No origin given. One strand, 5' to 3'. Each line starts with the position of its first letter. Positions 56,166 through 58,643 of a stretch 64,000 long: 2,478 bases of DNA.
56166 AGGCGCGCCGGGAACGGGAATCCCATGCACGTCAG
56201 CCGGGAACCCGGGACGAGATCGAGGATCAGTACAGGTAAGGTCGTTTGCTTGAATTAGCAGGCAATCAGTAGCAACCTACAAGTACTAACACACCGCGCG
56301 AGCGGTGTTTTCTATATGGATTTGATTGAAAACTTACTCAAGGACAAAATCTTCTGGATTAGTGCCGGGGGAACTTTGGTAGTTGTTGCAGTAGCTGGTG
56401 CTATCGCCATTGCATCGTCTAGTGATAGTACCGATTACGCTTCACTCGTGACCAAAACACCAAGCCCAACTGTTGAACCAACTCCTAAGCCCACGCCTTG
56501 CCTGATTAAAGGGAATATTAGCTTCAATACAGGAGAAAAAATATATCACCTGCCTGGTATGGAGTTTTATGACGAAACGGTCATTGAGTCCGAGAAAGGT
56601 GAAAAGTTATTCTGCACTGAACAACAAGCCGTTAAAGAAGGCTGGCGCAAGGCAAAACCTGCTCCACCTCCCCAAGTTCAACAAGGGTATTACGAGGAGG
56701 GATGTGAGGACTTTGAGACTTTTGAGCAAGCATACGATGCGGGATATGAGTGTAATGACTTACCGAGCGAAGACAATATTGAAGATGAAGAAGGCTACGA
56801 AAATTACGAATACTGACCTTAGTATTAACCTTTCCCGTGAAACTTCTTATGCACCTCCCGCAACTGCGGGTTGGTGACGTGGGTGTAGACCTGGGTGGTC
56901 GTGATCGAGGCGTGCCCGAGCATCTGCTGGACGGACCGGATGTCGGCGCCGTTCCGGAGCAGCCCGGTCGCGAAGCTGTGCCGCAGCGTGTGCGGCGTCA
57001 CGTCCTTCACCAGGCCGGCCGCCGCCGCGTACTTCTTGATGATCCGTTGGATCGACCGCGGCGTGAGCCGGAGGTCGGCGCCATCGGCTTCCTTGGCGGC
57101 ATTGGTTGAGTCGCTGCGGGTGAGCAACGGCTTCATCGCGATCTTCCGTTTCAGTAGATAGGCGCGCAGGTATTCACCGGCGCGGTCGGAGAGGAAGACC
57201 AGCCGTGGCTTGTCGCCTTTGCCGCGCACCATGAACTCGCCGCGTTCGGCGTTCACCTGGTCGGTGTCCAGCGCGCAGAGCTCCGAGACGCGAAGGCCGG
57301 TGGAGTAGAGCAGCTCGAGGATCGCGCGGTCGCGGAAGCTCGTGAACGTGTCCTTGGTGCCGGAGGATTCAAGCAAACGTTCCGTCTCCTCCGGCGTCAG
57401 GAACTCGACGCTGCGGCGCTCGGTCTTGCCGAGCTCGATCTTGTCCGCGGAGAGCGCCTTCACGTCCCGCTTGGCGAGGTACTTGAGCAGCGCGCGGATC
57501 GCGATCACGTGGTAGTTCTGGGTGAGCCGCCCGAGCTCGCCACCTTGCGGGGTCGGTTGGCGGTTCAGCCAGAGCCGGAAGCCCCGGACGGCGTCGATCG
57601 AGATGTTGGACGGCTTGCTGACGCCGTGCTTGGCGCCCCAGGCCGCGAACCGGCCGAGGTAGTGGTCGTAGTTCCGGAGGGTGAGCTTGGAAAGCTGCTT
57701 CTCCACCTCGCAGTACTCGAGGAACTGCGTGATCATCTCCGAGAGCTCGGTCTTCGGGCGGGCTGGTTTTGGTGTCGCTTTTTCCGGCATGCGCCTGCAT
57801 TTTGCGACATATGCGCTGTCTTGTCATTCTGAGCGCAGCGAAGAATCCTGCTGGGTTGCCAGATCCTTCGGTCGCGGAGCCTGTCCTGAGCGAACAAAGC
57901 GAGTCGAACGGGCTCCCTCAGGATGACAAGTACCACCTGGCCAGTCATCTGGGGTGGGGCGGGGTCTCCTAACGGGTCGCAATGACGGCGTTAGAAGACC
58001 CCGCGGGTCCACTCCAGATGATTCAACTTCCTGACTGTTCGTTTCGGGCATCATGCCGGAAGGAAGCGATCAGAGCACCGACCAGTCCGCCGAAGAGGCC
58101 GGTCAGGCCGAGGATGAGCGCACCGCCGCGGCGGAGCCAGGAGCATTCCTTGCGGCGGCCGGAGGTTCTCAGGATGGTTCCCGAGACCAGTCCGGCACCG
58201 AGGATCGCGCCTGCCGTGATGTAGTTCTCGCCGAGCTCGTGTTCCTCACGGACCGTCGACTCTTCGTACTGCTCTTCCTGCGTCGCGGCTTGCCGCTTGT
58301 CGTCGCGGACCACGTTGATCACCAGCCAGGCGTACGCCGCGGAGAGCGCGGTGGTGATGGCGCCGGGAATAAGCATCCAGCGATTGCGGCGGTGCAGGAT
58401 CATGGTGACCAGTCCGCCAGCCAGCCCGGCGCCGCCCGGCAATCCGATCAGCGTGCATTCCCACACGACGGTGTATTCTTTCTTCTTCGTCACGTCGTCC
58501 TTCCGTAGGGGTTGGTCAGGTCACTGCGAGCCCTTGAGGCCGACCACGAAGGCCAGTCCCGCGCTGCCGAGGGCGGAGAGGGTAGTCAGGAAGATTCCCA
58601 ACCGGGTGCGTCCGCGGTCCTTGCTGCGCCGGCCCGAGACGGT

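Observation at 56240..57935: Strongly AT-rich secreted-protein gene sitting directly against a tyrosine recombinase gene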

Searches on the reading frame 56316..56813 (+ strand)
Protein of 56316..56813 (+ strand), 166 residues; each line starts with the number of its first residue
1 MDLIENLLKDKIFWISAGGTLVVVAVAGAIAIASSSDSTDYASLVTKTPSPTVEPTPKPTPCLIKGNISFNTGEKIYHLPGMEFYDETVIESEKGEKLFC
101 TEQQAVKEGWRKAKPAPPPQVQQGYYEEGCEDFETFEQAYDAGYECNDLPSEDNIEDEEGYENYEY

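Call 4: search_protein_families(library=pfam, proteins=[window:56316-56813:+], max_evalue=1)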
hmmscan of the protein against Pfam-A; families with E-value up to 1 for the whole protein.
window:56316-56813:+ (166 aa): 1 family
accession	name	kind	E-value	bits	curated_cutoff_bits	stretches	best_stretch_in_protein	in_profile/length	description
PF06596.16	PsbX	-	0.1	13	25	1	15-38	12-34/38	Photosystem II reaction centre X protein (PsbX)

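Call 5: search_protein_families(library=ncbifam, proteins=[window:56316-56813:+], max_evalue=1)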
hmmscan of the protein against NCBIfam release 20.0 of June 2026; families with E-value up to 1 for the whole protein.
window:56316-56813:+ (166 aa): 5 families
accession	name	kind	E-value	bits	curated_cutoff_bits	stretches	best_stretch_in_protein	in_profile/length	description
NF051437.1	sunset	domain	3e-08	33.5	27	1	64-114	1-42/42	sunset domain-containing protein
NF051450.1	50S_L20_sunset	exception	0.068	13.4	375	1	33-91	139-193/219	50S ribosomal protein L20, sunset domain variant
NF051448.1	50S_L17_sunset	exception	0.1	12.3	280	1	54-113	178-228/229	50S ribosomal protein L17, sunset domain variant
NF033846.1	Rumino_NPXTG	domain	0.11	12.9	23.5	1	17-36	8-28/30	NPXTG-anchored protein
NF045872.1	urea_MBA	equivalog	0.12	12.4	305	1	6-41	2-36/147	multiple banded antigen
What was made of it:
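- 56316..56816 (+): Cargo gene for a 166-aa protein: TM anchor (aa 12-34), Pro/Thr/Ser linker (aa 35-61), sunset domain (aa 62-114, nt 56499-56657), Pro-rich spacer, and acidic Tyr/Cys tail (aa 124-166, nt 56685-56813). NF051437 sunset scores 33.5 bits against a cut-off of 27 (call 5).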

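Call 11: find_homologous_proteins(query=window:56316-56813:+, max_evalue=0.001)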
Query window:56316-56813:+ (166 aa): 17 proteins with E <= 0.001 among 117 candidates.
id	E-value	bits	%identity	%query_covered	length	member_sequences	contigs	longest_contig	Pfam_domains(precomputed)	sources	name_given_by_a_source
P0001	1.2e-67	245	66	83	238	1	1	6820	-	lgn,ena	-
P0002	7.4e-57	210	100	60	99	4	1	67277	-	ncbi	ncbi:MAG TPA: hypothetical protein VIF43_01135, partial [Patescibacteria group bacterium]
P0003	2.0e-39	153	49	92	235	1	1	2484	PF27542.1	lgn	-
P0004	1.2e-17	82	49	41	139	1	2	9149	-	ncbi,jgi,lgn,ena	-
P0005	2.6e-17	81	64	36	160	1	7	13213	-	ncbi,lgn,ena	-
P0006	5.3e-17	80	66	34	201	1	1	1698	PF08239.18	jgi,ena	-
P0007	1.5e-16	79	63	36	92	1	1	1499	PF27542.1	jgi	jgi:hypothetical protein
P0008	3.8e-16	77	65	33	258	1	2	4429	PF23446.2,PF01476.27,PF23473.2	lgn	-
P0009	5.1e-16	77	67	33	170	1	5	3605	-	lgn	-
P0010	1.6e-15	75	63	40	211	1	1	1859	PF27542.1,PF00565.24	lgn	-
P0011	1.3e-14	72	53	42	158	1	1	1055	-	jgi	jgi:hypothetical protein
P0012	1.3e-14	72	67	33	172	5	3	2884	-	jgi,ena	-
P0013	9.7e-14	69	64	32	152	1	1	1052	PF27542.1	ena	-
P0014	3.8e-13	67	65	31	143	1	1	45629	-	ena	-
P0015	9.8e-13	66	62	33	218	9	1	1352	PF06347.20,PF08239.18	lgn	-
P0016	1.7e-10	59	48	48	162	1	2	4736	PF27542.1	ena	-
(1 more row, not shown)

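Call 12: find_encoding_contigs(protein=window:56316-56813:+, flank=10000, max_places=10)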
Protein window:56316-56813:+ (166 aa): 6 contigs read that carry it; 3 places shown.
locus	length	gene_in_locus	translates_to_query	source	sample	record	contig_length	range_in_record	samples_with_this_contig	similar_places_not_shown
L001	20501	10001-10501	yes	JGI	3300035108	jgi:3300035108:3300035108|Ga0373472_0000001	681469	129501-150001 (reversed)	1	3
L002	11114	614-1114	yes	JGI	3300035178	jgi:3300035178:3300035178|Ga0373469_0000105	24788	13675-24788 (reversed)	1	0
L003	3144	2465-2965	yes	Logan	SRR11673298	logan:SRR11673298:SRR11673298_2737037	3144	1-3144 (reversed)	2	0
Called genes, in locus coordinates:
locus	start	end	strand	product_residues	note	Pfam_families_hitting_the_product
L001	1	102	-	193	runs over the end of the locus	PF02698:DUF218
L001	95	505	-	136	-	PF04138:GtrA_DPMS_TM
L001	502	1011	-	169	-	PF05239:PRC (weak)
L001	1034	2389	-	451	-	PF07676:PD40 (faint), PF26549:Tricorn_N (faint), PF26550:Tricorn_2nd (faint)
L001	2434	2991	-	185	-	PF08207:EFP_N, PF01132:EFP, PF09285:Elong-fact-P_C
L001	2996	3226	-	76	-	PF01084:Ribosomal_S18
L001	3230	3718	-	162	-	PF00436:SSB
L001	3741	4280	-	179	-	PF01250:Ribosomal_S6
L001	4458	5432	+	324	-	-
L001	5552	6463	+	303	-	PF00196:GerE (weak)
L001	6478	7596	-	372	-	PF01926:MMR_HSR1, PF02421:FeoB_N (weak), PF06071:YchF-GTPase_C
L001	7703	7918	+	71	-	-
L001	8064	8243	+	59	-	-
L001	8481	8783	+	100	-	-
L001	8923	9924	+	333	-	-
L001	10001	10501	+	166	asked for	-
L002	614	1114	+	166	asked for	-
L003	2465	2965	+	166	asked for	-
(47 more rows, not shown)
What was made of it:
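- Checked: The exact protein and arrangement recur in three independent samples (call 12).
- It is stably present in three samples of this species (call 12).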

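Call 15: find_encoding_contigs(protein=P0001, flank=10000, max_places=5)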
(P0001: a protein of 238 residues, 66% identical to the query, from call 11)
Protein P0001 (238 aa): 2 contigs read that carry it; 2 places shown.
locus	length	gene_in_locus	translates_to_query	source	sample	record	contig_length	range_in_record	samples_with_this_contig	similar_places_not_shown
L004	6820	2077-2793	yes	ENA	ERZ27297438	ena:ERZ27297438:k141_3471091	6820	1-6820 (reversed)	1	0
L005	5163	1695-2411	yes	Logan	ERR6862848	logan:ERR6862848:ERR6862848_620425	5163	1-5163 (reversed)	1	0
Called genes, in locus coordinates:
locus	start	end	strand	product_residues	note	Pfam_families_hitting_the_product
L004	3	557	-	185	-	?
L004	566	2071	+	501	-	-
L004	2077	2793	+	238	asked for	-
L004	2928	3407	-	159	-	-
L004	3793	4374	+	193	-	PF07501:G5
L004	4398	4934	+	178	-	PF07501:G5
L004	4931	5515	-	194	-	-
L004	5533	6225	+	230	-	-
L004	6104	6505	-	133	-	-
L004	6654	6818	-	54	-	?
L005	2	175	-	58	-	?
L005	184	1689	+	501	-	-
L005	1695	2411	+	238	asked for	-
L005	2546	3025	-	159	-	-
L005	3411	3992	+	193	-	PF07501:G5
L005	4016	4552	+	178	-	PF07501:G5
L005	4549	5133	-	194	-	-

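Call 16: find_encoding_contigs(protein=P0003, flank=10000, max_places=5)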
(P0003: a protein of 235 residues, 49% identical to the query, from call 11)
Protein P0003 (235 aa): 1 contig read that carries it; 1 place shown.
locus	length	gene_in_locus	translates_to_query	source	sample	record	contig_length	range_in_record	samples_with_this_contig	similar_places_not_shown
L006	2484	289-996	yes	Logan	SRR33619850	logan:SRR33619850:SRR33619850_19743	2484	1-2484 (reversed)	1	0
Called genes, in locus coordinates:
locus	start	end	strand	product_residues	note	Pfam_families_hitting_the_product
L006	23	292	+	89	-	-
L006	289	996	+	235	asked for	PF27542:ArfC (weak)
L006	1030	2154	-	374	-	-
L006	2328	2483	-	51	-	?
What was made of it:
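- On Pfam PF27542 (ArfC): Five homologues carry precomputed PF27542 hits, the one for P0003 marked 'weak' (calls 11, 16).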

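Call 47: search_solved_structures(query=window:56316-56813:+, max_evalue=10, show_alignments=2)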
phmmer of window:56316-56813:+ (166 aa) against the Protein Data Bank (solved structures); distinct sequences matched with E-value up to 10: 3.
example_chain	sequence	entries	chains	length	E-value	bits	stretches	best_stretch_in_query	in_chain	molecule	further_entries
8b7h_A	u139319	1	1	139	0.015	18.2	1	71-160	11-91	Gremlin-1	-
9if7_SO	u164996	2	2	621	0.25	14.3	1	33-121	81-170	Guanine nucleotide-binding protein subunit beta-like protein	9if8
5aej_A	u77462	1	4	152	0.88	12.5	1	89-160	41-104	GREMLIN-1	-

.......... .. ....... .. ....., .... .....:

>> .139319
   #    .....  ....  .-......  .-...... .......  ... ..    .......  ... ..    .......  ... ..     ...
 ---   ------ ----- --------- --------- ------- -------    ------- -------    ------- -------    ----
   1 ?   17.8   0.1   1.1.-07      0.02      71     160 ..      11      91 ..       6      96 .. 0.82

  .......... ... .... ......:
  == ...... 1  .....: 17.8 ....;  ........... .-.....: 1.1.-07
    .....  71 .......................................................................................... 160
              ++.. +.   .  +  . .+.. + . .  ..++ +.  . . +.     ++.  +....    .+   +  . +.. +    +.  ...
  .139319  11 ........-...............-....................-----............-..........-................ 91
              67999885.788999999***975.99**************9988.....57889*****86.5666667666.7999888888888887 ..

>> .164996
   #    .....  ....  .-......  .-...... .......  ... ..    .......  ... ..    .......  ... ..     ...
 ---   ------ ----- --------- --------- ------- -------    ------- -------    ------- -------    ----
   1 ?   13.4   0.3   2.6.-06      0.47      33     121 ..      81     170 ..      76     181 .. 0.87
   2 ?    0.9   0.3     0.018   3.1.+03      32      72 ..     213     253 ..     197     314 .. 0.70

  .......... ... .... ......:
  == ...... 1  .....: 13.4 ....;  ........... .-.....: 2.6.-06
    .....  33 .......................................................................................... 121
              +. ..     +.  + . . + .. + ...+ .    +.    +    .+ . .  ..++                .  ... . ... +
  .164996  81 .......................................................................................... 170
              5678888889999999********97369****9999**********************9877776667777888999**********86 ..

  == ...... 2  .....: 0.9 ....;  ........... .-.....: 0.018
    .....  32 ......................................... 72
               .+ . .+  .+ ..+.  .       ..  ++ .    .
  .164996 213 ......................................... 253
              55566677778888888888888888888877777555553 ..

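Call 51: predict_structure(alignment_id=A4)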
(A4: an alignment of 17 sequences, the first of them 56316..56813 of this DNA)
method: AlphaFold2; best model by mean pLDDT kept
length: 166 residues; sequences in the alignment: 17
mean_pLDDT: 75.0   pTM: 0.44
mean pLDDT of the five models: 75.0, 72.8, 72.4, 72.0, 71.2
residues with pLDDT >= 90: 55; 70-90: 43; 50-70: 43; < 50: 25
segments of 3 or more residues with pLDDT < 50: 1-3, 16-23, 31-40
pLDDT, mean of each block of 10 residues (from residue 1): 50 48 50 46 59 85 96 96 94 97 98 88 65 84 83 68 64
secondary structure, 60 per line:
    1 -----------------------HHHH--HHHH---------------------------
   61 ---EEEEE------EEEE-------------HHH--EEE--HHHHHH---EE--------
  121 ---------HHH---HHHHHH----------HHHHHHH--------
elements in order: H24-27 H30-33 E64-68 E75-78 E97-99 H102-107 H136-141 H152-158

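Call 59: fold_search(model_id=the predicted structure, library=pdb)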
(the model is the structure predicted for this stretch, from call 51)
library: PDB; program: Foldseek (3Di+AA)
matches with E <= 10: 8; with E <= 0.001: 0
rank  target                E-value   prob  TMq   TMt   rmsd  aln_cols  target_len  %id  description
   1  2qmc_B                5.9e+00  0.04  0.15  0.14   7.2        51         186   10  Crystal Structure of Helicobacter Pylori Gamma-Glutamyltranspeptidase T380A Mutant (released 2008-02-12)
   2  1adn_MODEL_1_A        6.8e+00  0.08  0.22  0.35   4.9        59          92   15  SOLUTION STRUCTURE OF THE DNA METHYLPHOSPHOTRIESTER REPAIR DOMAIN OF ESCHERICHIA COLI ADA (released 1994-01-31)
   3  2nqo_B                8.3e+00  0.04  0.15  0.14   7.2        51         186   10  Crystal Structure of Helicobacter pylori gamma-Glutamyltranspeptidase (released 2006-11-21)
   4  2eui_E                8.3e+00  0.02  0.13  0.15  11.6        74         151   14  Crystal structure of a probable acetyltransferase (released 2005-12-06)
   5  6w0s_A                8.9e+00  0.03  0.12  0.06   9.1        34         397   12  Crystal structure of substrate free cytochrome P450 NasF5053 from Streptomyces sp. NRRL F-5053 (released 2020-11-11)
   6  7n1l_P                8.9e+00  0.01  0.14  0.17  17.4       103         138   13  Crystal Structure of Ribosomal-protein-alanine N-acetyltransferase from Brucella melitensis biovar Abortus 2308 (released 2021-06-16)
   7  6vza                  9.5e+00  0.03  0.12  0.06   9.1        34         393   12  Crystal structure of cytochrome P450 NasF5053 Q65I-A86G mutant variant from Streptomyces sp. NRRL F-5053 in the cyclo-L- (released 2020-11-11)
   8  5gro_A                9.5e+00  0.02  0.10  0.15   3.2        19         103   10  Crystal structure of the N-terminal anticodon-binding domain of non-discriminating aspartyl-tRNA synthetase from Helic (released 2017-02-15)

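Call 60: search_protein_families(library=pfam, proteins=[L004:2931-3668:-, L004:4934-5515:-], max_evalue=0.01)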
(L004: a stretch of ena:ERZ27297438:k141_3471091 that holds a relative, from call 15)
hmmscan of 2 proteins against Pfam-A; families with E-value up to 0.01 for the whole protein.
L004:2931-3668:- (246 aa): 1 family
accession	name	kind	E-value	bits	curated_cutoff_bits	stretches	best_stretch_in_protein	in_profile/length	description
PF14279.12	HNH_5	-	2.5e-05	24.6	27.5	1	10-51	1-44/56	HNH endonuclease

L004:4934-5515:- (194 aa): 0 families

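Call 93: search_protein_families(library=phrogs, proteins=[window:56316-56813:+, L004:4934-5515:-, L004:2931-3668:-], max_evalue=0.001)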
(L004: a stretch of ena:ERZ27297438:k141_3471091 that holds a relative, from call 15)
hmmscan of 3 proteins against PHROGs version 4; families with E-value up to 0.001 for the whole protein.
window:56316-56813:+ (166 aa): 1 family
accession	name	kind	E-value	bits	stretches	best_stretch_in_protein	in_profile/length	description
phrog_21287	-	moron, auxiliary metabolic gene and host takeover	1.9e-09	38.3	1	61-114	105-156/157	membrane associated protein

L004:4934-5515:- (194 aa): 0 families

L004:2931-3668:- (246 aa): 1 family
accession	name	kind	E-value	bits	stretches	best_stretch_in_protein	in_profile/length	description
phrog_35254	-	unknown function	0.00056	20.6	0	20-82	20-80/365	-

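Call 94: search_protein_families(library=padloc, proteins=[L004:2931-3668:-, window:56316-56813:+], max_evalue=0.001)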
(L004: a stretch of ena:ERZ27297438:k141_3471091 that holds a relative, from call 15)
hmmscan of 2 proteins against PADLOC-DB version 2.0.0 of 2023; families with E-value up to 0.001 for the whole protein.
L004:2931-3668:- (246 aa): 0 families

window:56316-56813:+ (166 aa): 0 families

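Call 97: search_dna_similar(query=window:56316-56813:+, collection=phages, mode=protein, max_rows=12, max_evalue=0.001)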
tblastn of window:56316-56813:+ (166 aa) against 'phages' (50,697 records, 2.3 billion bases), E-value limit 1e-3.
Records with a match: 7; places in all: 7; records where one place covers at least 80% of the query: 0.
Best place of each record, by identity: 60-80% 1; <60% 6.
By first word of the organism name: Clostridium 4; Bacillus 2; Bacteriophage 1.
By host as written in the record: Clostridium tetani ATCC 19406 2; Clostridium tetani C2 2; Bacillus megaterium str. ATCC 43725 2; - 1.
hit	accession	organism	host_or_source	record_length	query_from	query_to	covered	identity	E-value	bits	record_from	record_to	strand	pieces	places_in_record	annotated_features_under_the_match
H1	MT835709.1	Bacteriophage sp.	human fecal samples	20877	62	111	30%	60.0%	5e-13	71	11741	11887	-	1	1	record has no annotation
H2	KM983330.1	Clostridium phage phiCT19406A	Clostridium tetani ATCC 19406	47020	63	111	30%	53.1%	3e-5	49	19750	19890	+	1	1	membrane spanning protein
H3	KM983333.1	Clostridium phage phiCTC2A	Clostridium tetani C2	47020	63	111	30%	53.1%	3e-5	49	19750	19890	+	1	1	membrane spanning protein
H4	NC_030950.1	Clostridium phage phiCT19406A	Clostridium tetani ATCC 19406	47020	63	111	30%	53.1%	3e-5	49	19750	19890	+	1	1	membrane associated protein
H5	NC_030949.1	Clostridium phage phiCTC2A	Clostridium tetani C2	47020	63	111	30%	53.1%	3e-5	49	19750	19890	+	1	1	membrane associated protein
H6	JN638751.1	Bacillus phage G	Bacillus megaterium str. ATCC 43725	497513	63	111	30%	49.0%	8e-6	50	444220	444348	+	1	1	605: gp605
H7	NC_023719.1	Bacillus phage G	Bacillus megaterium str. ATCC 43725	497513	63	111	30%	49.0%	8e-6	50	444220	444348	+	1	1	605: membrane associated protein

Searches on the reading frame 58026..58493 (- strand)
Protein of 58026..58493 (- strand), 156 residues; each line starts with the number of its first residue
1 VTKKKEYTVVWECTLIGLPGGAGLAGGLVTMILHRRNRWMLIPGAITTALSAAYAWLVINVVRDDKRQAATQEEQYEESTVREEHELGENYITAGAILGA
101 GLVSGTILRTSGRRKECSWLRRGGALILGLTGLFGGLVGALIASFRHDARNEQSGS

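Call 4: search_protein_families(library=pfam, proteins=[window:58026-58493:-], max_evalue=1)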
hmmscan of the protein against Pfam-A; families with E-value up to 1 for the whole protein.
window:58026-58493:- (156 aa): 5 families
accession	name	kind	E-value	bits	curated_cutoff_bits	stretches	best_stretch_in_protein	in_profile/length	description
PF09534.15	Trp_oprn_chp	-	0.00015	22.1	29.6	1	22-124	51-118/180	Tryptophan-associated transmembrane protein (Trp_oprn_chp)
PF13567.11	DUF4131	-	0.0018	18.4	31.6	1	21-91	11-83/165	Domain of unknown function (DUF4131)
PF20176.3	DUF6541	-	0.02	13.6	29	1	26-109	37-111/646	Family of unknown function (DUF6541)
PF04391.17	DUF533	-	0.12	12.3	29.6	1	21-80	4-64/178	Protein of unknown function (DUF533)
PF07489.16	Tir_receptor_C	-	0.4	11.1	25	1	20-80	40-97/221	Translocated intimin receptor (Tir) C-terminus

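Call 5: search_protein_families(library=ncbifam, proteins=[window:58026-58493:-], max_evalue=1)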
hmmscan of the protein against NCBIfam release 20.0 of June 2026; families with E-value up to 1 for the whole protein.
window:58026-58493:- (156 aa): 4 families
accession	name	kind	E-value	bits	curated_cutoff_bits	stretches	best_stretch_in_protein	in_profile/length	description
NF004499.0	PRK05846.1-3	equivalog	0.0016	17.2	585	1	9-62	378-433/502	NADH-quinone oxidoreductase subunit M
TIGR01972.1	NDH_I_M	subfamily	0.0099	14.6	263.8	1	14-110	380-474/486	NADH-quinone oxidoreductase subunit M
NF038083.1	CU044_5270_fam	subfamily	0.032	14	100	1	35-72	23-62/284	CU044_5270 family protein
NF004501.0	PRK05846.1-5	subfamily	0.053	12.3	598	1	6-65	374-435/492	NADH-quinone oxidoreductase subunit M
